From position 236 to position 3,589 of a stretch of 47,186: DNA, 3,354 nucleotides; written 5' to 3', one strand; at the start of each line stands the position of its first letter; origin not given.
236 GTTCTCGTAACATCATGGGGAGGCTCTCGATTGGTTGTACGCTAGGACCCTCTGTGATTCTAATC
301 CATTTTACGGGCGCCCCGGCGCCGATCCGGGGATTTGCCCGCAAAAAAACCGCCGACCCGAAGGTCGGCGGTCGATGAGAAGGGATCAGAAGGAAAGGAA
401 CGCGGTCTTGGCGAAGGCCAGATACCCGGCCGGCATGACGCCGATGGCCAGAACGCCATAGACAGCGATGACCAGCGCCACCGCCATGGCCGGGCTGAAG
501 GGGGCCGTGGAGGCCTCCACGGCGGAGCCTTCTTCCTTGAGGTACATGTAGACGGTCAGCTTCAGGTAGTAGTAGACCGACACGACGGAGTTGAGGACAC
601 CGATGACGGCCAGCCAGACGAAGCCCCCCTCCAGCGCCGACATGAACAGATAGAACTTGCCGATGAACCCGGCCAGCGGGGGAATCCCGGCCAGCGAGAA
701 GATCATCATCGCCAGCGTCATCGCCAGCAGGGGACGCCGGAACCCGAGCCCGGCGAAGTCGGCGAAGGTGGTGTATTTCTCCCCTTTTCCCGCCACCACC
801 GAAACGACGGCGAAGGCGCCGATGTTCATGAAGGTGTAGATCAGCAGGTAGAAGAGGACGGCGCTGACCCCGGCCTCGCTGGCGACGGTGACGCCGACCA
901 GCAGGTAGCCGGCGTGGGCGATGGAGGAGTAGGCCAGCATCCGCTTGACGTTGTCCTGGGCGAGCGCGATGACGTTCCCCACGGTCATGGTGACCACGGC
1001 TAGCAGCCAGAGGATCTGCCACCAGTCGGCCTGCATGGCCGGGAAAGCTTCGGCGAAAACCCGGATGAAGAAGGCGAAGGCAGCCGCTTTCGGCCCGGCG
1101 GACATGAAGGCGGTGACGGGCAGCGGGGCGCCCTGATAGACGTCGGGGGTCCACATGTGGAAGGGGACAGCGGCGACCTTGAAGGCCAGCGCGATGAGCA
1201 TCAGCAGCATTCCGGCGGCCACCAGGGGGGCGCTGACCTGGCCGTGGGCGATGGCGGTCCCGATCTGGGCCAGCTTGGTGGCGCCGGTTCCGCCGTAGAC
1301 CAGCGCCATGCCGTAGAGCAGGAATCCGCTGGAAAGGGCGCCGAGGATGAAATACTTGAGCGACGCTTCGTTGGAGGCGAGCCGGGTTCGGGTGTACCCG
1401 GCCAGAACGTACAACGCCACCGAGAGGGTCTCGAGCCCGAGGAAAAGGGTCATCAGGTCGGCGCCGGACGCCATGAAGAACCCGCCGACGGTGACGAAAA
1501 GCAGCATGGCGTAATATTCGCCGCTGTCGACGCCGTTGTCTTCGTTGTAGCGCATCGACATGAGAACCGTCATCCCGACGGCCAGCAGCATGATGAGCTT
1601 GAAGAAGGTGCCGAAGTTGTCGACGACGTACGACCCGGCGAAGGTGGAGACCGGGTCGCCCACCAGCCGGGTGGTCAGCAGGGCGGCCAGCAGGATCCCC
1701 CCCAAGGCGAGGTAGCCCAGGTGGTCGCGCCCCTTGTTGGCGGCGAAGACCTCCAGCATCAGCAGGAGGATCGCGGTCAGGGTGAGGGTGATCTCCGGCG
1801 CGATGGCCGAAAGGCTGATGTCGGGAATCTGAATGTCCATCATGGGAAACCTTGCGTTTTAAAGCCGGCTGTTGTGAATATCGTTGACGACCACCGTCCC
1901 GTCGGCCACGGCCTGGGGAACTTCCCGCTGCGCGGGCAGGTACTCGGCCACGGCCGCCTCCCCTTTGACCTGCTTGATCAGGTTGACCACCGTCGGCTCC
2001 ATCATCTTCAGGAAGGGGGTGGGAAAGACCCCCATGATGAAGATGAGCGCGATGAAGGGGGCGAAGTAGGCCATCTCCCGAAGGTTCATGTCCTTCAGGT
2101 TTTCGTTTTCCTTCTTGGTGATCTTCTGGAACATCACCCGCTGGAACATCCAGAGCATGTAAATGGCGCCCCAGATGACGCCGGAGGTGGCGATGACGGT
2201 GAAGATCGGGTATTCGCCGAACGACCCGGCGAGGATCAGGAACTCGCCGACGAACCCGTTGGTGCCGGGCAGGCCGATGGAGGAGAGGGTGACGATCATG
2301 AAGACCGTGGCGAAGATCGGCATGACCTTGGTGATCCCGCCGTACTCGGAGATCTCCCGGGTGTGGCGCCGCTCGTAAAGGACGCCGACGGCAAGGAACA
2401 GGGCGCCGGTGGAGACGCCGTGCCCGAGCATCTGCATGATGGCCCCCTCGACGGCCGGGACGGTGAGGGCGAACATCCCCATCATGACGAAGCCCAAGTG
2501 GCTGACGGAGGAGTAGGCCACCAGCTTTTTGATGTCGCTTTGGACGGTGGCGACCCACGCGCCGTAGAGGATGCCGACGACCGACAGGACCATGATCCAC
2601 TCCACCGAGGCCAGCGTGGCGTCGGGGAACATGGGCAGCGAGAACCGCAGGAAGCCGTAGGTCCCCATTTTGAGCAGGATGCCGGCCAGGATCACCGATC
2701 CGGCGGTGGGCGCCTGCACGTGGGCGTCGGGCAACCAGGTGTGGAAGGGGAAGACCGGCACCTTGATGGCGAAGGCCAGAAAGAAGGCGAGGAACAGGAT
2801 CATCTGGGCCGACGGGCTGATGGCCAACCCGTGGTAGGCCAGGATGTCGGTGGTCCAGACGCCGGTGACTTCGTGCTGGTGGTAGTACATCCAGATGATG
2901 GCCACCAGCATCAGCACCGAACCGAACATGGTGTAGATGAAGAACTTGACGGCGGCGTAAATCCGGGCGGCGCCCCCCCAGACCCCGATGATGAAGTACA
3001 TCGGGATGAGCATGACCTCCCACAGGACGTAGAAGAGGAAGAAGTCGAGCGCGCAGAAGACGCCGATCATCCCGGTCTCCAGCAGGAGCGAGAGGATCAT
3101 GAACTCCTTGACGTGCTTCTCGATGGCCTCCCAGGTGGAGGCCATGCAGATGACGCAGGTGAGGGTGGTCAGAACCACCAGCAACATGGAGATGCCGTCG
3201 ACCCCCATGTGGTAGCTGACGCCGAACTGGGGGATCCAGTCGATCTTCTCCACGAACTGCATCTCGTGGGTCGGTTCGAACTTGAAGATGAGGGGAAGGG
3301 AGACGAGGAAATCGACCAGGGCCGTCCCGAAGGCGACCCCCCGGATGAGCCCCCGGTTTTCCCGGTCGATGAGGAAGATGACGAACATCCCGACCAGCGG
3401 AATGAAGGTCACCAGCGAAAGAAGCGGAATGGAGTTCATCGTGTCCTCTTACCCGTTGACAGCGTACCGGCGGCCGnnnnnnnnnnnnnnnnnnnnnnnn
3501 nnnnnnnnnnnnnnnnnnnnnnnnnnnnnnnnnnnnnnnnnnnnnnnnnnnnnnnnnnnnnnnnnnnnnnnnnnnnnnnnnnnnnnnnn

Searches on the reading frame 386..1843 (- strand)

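Call 41: search_protein_families(library=pfam, proteins=[window:386-1843:-], max_evalue=0.0001)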
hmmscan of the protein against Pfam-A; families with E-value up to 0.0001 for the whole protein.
window:386-1843:- (485 aa): 2 families
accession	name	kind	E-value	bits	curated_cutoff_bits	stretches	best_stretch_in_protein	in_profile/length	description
PF00361.26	Proton_antipo_M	-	2.1e-78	264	21.5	1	129-421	3-293/294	NADH:quinone oxidoreductase/Mrp antiporter, TM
PF19530.4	Ndh2_N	-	5.4e-06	27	27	1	12-96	13-98/100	NAD(P)H-quinone oxidoreductase subunit 2 N-terminal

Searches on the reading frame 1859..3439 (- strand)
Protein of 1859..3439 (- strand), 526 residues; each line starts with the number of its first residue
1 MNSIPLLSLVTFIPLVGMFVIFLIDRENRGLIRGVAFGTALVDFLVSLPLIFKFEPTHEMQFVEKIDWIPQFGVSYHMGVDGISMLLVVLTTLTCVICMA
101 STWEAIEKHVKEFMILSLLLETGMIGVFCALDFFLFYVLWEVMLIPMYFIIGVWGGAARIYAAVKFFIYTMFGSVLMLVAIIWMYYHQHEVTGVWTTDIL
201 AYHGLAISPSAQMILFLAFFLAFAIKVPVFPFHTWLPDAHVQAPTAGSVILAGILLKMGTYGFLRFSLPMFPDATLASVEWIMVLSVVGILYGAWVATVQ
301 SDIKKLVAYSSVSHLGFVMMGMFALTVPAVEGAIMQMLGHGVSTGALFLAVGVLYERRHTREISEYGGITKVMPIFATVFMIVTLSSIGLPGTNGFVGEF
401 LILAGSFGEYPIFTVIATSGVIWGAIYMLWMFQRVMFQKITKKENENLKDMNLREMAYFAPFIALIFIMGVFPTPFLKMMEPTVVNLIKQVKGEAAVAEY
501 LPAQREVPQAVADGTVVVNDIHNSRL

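Call 41: search_protein_families(library=pfam, proteins=[window:1859-3439:-], max_evalue=0.0001)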
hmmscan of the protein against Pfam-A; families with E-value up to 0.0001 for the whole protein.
window:1859-3439:- (526 aa): 1 family
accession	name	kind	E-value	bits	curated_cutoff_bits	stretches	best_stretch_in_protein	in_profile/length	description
PF00361.26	Proton_antipo_M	-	5.1e-81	272.5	21.5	1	130-418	1-289/294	NADH:quinone oxidoreductase/Mrp antiporter, TM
